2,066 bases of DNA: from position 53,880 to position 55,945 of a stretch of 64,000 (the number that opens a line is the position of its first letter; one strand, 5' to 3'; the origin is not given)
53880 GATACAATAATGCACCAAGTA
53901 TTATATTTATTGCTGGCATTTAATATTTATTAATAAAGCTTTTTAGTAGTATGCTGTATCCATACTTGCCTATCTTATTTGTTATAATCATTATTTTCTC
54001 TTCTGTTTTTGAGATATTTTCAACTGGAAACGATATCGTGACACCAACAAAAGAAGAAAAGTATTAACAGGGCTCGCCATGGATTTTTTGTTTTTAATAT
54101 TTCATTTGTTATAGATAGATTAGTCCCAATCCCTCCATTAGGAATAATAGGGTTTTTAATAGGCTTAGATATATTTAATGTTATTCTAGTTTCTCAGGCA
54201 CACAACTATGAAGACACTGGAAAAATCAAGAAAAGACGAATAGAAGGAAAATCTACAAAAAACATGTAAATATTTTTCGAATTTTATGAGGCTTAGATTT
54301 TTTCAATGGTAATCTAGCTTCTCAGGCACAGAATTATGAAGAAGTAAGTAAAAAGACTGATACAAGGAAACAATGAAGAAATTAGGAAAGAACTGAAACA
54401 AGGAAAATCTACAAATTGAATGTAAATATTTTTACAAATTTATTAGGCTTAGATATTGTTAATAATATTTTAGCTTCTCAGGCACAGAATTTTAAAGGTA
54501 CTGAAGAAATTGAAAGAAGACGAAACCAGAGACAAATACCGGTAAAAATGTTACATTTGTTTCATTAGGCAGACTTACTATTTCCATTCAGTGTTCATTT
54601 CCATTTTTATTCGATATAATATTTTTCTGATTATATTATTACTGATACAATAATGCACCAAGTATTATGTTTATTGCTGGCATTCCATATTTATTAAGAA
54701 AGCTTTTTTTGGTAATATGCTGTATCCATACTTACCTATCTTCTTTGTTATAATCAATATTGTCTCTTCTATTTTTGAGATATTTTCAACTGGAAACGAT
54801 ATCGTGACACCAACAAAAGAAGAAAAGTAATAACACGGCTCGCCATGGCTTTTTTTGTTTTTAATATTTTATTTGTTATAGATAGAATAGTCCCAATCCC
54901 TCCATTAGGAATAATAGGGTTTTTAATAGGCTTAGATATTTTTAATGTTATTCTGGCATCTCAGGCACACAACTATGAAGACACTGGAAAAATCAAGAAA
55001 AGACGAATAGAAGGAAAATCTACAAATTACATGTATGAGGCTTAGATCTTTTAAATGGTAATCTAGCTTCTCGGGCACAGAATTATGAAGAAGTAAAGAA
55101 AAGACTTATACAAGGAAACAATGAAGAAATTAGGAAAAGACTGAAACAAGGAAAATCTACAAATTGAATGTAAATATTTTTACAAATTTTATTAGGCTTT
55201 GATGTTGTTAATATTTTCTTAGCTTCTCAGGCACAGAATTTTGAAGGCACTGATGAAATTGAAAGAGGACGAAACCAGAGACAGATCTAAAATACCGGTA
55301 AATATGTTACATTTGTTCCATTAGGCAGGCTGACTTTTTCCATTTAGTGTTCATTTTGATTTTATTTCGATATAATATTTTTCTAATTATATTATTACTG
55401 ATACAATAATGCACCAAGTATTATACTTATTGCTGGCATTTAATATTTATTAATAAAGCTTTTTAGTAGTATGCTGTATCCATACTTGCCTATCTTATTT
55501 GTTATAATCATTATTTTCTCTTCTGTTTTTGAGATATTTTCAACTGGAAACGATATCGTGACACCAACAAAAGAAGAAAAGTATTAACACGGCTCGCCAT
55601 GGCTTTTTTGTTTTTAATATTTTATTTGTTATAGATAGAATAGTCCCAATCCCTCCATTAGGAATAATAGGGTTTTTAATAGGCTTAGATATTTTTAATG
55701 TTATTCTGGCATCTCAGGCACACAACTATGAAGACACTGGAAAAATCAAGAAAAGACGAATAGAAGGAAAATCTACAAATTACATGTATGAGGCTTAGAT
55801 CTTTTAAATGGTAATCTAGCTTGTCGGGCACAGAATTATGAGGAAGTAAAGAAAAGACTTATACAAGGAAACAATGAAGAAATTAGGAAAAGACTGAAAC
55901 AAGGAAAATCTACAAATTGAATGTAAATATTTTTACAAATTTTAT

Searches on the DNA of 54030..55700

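Call 21: search_rna_families(source=window, start=54030, end=55700, threshold=evalue, max_evalue=10)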
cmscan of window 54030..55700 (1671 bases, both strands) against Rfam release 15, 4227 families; matches with E-value up to 10: 6.
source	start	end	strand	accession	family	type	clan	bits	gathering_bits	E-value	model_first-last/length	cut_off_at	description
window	54231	54296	+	RF01666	rox2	Cis-reg;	-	25.3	55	0.15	1-71/71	no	Drosophila rox2 ncRNA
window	55143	55226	+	RF03926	MIR1435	Gene; miRNA;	-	21.8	94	2.8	45-137/186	no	MIR1435 microRNA precursor family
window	55496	55612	+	RF01859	Phe_leader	Cis-reg; leader;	-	19.3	55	3.5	1-125/125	no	Phenylalanine leader peptide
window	54732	54830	-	RF03933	MIR6445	Gene; miRNA;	-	18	100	2.7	1-117/117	no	MIR6445 microRNA precursor family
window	55465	55524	-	RF00376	HIV_GSL3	Cis-reg;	-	17.5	42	7.3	1-84/84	no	HIV gag stem loop 3 (GSL3)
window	54750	54794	-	RF01300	snoU49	Gene; snRNA; snoRNA; CD-box;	CL00062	16.3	35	5.9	1-65/65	no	Small nucleolar RNA U49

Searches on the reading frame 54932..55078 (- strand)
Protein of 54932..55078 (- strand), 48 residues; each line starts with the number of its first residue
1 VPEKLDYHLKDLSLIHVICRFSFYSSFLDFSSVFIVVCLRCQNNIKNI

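Call 49: find_encoding_contigs(protein=window:54932-55078:-, flank=3000, max_places=8)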
Protein window:54932-55078:- (48 aa): no gene with exactly this product is on record in the collection.

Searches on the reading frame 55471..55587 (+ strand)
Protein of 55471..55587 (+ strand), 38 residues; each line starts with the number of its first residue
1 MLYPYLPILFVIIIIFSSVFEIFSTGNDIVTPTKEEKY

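Call 13: search_protein_families(library=pfam, proteins=[window:55471-55587:+], max_evalue=1)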
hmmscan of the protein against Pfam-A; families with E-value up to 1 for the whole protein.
window:55471-55587:+ (38 aa): 0 families

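Call 48: find_encoding_contigs(protein=window:55471-55587:+, flank=3000, max_places=8)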
Protein window:55471-55587:+ (38 aa): no gene with exactly this product is on record in the collection.

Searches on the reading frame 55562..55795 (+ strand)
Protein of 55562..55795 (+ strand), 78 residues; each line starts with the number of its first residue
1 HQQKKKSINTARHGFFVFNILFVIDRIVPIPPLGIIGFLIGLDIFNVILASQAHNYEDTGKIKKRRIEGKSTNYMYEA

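Call 31: find_homologous_proteins(query=A1, max_evalue=10)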
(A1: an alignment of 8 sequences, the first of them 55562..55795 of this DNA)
Query A1 (8 sequences) (78 aa, profile of the alignment): 4 proteins with E <= 10 among 256 candidates.
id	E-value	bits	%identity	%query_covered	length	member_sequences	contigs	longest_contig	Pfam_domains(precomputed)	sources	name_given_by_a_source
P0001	3.6e-22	96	98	83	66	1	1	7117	-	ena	-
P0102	9.9e-17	78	68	36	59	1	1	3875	-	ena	-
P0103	4.1e-15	73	68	36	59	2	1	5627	-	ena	-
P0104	8.0e-13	66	66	37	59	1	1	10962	-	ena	-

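Call 33: find_encoding_contigs(protein=P0104, flank=10000, max_places=4)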
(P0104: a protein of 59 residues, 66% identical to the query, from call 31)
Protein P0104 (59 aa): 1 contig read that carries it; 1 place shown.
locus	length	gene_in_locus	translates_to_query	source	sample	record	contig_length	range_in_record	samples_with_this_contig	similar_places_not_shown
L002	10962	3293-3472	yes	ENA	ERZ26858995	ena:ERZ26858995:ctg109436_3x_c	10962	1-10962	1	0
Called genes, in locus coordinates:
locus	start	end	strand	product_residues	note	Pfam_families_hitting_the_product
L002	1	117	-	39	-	?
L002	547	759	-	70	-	-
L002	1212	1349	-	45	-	-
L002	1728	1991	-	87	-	-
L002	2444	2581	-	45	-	-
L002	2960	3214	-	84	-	-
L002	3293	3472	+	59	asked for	-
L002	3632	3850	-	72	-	-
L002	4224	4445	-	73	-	-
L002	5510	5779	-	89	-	-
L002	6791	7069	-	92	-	-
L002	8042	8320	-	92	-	-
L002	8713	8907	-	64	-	-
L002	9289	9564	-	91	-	-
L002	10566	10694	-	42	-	-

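Call 43: search_protein_representatives(protein=window:55562-55795:+)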
Query: 78 residues. Proteins with E-value up to 0.001 (for the whole library): 2; up to 1e-10: 1; up to 1e-30: 1. The best 2 are listed.
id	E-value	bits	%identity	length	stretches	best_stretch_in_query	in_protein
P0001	3.7e-35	134.9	98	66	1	14-78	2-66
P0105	4.6e-08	48.9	32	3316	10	45-71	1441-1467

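Call 47: list_cluster_members(proteins=[P0105])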
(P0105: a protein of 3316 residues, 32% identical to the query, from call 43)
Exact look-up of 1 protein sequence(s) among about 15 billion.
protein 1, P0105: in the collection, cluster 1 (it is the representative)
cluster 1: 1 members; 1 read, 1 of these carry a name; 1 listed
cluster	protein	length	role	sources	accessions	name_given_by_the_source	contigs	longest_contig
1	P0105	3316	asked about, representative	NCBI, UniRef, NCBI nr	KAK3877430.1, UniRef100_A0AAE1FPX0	hypothetical protein Pcinc_017852 [Petrolisthes cinctipes] | Nuclear protein MDM1 n=1 Tax=Petrolisthes cinctipes TaxID=88211 RepID=A0AAE1FPX0_PETCI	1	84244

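Call 50: find_encoding_contigs(protein=P0103, flank=10000, max_places=4)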
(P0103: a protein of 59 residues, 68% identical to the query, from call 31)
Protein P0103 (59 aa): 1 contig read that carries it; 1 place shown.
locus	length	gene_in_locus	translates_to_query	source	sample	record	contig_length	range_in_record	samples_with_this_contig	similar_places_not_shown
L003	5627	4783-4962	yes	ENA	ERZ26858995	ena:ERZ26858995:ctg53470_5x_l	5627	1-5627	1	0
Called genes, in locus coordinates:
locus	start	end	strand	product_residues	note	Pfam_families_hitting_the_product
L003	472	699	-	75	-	-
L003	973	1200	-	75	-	-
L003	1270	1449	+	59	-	-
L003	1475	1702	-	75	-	-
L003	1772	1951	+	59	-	-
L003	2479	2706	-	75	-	-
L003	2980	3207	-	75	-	-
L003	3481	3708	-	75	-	-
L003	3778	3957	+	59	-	-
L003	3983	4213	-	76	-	-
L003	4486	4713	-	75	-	-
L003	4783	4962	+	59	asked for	-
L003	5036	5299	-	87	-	-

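Call 51: find_encoding_contigs(protein=P0102, flank=10000, max_places=4)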
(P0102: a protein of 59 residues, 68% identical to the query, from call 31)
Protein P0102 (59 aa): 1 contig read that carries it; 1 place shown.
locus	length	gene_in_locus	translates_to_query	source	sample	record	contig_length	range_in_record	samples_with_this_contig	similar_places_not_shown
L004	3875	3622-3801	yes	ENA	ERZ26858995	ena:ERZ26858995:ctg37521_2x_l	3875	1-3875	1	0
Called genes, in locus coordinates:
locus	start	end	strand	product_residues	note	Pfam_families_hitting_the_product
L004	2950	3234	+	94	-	-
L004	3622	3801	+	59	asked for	-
